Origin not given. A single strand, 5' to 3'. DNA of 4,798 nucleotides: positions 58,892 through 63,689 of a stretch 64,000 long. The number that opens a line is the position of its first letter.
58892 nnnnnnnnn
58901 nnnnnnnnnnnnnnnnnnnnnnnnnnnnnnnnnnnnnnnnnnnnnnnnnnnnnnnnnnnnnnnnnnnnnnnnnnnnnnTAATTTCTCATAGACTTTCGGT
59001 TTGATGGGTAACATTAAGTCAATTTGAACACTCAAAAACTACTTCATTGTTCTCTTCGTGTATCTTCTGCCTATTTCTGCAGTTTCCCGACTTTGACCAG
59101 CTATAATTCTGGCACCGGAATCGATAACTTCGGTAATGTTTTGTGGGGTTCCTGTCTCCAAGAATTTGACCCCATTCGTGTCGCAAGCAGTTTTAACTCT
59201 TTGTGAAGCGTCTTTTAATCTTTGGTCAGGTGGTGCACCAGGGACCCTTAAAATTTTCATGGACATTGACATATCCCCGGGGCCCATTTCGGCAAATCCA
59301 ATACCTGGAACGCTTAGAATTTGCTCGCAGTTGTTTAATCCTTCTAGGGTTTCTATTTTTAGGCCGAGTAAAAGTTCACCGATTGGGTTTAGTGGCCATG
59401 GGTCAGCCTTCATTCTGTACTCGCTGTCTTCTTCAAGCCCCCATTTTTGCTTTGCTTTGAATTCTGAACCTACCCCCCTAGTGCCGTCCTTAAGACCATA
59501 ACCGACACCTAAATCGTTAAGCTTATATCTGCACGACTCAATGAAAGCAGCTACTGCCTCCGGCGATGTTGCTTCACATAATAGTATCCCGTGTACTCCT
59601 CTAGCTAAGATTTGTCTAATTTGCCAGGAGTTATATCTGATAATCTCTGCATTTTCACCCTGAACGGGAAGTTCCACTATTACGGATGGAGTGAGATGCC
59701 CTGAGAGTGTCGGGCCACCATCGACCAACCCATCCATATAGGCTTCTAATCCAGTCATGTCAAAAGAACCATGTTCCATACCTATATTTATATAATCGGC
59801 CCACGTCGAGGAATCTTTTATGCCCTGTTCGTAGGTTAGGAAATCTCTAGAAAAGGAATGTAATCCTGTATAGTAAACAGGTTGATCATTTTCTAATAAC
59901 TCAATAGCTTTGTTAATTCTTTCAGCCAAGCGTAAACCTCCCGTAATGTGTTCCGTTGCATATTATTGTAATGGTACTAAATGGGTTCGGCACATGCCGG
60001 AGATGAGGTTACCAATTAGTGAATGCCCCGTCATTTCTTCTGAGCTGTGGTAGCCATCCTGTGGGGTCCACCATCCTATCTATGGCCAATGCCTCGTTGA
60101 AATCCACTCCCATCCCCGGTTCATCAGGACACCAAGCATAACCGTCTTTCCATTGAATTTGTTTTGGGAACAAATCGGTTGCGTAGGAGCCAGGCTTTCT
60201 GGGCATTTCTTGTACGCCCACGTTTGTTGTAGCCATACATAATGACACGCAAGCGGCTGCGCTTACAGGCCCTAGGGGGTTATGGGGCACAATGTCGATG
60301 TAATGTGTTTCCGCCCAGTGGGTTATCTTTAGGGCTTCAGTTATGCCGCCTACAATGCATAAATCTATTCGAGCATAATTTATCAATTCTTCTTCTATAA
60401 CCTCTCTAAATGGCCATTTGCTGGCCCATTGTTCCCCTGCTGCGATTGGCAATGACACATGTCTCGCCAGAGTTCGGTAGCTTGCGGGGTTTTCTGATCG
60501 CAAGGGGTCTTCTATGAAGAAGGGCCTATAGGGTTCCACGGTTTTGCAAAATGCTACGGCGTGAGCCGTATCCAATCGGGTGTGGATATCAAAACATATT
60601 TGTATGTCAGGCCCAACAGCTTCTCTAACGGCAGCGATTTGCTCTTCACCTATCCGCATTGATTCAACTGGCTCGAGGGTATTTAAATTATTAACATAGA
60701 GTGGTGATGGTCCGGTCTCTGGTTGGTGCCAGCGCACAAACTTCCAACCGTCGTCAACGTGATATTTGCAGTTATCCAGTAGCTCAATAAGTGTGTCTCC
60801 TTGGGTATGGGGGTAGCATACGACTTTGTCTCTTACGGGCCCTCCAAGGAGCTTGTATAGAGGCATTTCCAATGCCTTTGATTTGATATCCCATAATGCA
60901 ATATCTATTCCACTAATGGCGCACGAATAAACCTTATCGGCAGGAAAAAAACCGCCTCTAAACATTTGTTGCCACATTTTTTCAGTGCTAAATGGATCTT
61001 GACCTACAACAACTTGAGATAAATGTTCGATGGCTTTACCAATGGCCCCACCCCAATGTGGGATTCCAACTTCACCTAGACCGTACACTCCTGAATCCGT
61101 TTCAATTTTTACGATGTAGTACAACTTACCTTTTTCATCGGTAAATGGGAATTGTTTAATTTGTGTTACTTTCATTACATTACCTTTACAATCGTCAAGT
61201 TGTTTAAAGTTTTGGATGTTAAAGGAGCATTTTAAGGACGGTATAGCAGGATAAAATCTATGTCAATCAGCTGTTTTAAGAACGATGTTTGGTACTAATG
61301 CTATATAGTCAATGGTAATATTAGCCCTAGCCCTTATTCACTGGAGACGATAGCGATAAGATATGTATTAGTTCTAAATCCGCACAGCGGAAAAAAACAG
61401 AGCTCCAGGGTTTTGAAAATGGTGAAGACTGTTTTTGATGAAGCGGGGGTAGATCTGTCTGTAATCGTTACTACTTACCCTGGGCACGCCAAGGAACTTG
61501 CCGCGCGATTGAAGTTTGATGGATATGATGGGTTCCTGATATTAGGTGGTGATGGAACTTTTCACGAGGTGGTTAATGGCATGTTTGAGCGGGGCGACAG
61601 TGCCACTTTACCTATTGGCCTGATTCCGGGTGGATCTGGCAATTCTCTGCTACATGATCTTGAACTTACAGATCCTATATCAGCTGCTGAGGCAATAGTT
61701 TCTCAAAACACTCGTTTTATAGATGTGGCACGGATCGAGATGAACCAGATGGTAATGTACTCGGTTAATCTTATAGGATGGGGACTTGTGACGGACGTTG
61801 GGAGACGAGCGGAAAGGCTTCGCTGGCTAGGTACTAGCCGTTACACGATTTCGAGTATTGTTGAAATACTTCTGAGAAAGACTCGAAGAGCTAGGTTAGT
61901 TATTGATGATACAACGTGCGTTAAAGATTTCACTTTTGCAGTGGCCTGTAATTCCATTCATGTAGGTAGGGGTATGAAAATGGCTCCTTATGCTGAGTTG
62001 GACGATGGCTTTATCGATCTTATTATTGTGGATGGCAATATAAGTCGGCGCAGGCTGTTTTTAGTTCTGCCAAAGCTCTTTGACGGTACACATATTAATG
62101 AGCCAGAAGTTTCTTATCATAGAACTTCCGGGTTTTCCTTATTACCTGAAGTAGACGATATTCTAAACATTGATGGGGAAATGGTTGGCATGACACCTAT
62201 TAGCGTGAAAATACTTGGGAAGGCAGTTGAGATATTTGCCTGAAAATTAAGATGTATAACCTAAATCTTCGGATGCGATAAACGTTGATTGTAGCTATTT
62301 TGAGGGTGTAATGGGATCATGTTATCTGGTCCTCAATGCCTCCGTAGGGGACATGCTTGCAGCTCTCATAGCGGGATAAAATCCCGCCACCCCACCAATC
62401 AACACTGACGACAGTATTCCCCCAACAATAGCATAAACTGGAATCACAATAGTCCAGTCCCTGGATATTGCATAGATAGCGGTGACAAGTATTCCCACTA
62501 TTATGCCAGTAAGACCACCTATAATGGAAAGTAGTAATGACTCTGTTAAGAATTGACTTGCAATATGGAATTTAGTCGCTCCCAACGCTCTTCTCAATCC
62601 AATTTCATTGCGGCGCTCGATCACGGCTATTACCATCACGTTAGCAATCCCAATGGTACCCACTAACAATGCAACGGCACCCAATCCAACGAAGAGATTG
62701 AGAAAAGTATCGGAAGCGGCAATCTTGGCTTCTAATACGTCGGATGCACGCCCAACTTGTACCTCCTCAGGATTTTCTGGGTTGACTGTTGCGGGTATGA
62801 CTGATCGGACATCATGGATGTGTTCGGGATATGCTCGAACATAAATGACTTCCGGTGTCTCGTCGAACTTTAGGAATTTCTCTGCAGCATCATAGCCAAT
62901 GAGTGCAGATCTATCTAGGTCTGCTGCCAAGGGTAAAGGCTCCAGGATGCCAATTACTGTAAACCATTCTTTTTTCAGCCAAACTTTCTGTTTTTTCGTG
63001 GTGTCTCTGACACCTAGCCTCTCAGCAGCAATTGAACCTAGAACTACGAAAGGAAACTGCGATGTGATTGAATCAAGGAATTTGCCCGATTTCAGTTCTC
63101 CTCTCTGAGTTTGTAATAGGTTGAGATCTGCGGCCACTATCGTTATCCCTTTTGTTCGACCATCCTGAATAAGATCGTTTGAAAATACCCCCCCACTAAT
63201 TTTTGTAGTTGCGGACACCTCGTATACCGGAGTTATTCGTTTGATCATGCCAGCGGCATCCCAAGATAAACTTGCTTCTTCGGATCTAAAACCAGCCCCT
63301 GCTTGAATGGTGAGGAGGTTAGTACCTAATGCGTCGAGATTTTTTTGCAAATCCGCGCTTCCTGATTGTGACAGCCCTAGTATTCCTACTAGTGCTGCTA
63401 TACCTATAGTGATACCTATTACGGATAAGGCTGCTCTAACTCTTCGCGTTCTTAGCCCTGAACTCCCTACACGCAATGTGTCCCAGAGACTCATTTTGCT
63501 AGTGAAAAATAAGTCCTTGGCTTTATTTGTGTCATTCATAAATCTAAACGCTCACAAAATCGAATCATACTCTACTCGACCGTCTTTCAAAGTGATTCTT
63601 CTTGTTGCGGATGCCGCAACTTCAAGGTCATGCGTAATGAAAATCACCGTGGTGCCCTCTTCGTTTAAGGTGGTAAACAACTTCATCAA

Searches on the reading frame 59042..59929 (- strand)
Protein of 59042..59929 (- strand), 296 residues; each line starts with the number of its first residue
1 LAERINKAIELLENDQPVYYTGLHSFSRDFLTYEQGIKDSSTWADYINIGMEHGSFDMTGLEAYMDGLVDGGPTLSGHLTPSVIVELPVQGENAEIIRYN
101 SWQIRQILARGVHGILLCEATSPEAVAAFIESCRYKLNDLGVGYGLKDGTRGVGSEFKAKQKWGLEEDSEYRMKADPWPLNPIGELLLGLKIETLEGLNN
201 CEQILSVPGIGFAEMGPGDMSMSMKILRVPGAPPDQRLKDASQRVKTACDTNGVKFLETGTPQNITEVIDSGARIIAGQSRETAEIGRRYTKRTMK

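Call 34: search_protein_families(library=pfam, proteins=[window:59042-59929:-], max_evalue=1e-8)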
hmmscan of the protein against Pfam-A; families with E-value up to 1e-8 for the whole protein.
window:59042-59929:- (296 aa): 1 family
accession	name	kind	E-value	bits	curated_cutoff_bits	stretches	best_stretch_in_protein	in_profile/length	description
PF03328.21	HpcH_HpaI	-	1.2e-10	41.5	25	1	104-275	78-208/221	HpcH/HpaI aldolase/citrate lyase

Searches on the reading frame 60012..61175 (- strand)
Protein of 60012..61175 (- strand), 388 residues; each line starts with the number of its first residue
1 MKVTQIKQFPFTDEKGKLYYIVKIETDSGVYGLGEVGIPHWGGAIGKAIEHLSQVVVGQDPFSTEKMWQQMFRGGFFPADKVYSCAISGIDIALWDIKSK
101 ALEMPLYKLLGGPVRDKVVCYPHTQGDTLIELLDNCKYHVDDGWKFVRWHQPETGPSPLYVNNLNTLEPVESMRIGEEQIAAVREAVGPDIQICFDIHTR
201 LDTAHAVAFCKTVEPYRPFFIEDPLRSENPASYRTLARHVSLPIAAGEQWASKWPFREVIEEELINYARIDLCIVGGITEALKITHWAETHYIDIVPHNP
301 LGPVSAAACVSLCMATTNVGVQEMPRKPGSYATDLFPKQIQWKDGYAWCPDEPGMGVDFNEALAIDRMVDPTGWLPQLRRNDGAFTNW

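Call 34: search_protein_families(library=pfam, proteins=[window:60012-61175:-], max_evalue=1e-8)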
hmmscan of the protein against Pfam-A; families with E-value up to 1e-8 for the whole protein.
window:60012-61175:- (388 aa): 2 families
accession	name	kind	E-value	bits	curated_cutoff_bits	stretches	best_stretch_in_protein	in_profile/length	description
PF13378.12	MR_MLE_C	-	1e-52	179.5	29.4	1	162-362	25-218/219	Enolase C-terminal domain-like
PF02746.21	MR_MLE_N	-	6.1e-18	65.6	22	1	17-111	26-117/117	Mandelate racemase / muconate lactonizing enzyme, N-terminal domain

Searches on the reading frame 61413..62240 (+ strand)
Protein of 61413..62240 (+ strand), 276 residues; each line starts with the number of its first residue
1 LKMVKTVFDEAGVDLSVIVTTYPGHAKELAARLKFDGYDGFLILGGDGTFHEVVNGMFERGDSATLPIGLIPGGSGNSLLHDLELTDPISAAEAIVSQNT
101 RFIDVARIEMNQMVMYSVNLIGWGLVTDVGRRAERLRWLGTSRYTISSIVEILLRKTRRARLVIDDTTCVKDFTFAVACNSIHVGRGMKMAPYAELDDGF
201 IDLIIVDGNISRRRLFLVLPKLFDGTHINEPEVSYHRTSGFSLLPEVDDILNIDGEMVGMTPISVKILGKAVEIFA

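Call 34: search_protein_families(library=pfam, proteins=[window:61413-62240:+], max_evalue=1e-8)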
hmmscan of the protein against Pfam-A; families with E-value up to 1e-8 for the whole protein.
window:61413-62240:+ (276 aa): 2 families
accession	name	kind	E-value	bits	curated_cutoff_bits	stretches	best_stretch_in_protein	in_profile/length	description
PF19279.4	YegS_C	-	8e-27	94.4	27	1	123-275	5-157/158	YegS C-terminal NAD kinase beta sandwich-like domain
PF00781.29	DAGK_cat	-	1.9e-24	86.1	23.6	1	3-107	21-124/125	Diacylglycerol kinase catalytic domain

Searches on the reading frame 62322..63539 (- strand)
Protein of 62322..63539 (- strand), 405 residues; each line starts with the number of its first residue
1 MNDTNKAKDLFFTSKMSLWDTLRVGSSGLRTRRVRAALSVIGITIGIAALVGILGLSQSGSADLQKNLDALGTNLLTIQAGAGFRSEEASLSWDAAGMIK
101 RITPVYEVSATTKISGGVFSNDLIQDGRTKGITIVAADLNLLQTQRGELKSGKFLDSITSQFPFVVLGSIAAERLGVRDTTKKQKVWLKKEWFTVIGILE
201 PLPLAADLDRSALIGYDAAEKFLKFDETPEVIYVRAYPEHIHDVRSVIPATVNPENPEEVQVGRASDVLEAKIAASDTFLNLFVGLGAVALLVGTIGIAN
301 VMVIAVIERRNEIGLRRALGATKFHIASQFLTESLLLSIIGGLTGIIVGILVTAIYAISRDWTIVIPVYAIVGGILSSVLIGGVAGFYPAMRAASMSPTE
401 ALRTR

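Call 34: search_protein_families(library=pfam, proteins=[window:62325-63539:-], max_evalue=1e-8)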
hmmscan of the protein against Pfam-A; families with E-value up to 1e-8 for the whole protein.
window:62325-63539:- (405 aa): 2 families
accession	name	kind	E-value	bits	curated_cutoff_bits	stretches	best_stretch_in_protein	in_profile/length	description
PF02687.27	FtsX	-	1.1e-18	67.8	25.5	1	286-398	3-120/120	FtsX-like permease C-terminal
PF12704.14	MacB_PCD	-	4.5e-18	66.7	27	1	37-238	2-193/207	MacB-like periplasmic core domain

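Call 41: find_encoding_contigs(protein=window:62322-63539:-, flank=10000, max_places=3)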
Protein window:62322-63539:- (405 aa): 3 contigs read that carry it; 3 places shown.
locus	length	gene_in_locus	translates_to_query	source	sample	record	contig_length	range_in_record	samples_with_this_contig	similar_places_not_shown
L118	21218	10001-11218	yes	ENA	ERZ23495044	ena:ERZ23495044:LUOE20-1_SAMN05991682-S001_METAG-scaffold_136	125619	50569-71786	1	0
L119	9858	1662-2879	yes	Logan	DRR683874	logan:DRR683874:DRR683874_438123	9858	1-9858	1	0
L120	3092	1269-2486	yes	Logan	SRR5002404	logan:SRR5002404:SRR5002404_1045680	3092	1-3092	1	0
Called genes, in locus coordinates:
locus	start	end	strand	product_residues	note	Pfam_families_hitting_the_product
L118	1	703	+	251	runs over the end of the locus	PF00106:adh_short, PF23441:SDR (weak), PF13561:adh_short_C2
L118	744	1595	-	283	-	PF04909:Amidohydro_2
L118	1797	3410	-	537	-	PF01019:G_glu_transpept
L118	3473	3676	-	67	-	-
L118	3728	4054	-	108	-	-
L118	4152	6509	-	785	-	PF01804:Penicil_amidase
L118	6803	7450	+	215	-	-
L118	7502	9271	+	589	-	PF01471:PG_binding_1 (weak)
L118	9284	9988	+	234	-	PF02463:SMC_N (faint), PF00005:ABC_tran, PF13304:AAA_21 (faint)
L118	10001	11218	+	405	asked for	PF12704:MacB_PCD, PF02687:FtsX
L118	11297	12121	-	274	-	PF00781:DAGK_cat, PF19279:YegS_C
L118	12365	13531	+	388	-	PF02746:MR_MLE_N, PF13378:MR_MLE_C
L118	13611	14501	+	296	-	PF03328:HpcH_HpaI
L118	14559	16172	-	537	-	PF02776:TPP_enzyme_N, PF00205:TPP_enzyme_M, PF02775:TPP_enzyme_C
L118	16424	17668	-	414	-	PF07690:MFS_1, PF12832:MFS_1_like (weak), PF07690:MFS_1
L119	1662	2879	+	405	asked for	PF12704:MacB_PCD, PF02687:FtsX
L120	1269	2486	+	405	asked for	PF12704:MacB_PCD, PF02687:FtsX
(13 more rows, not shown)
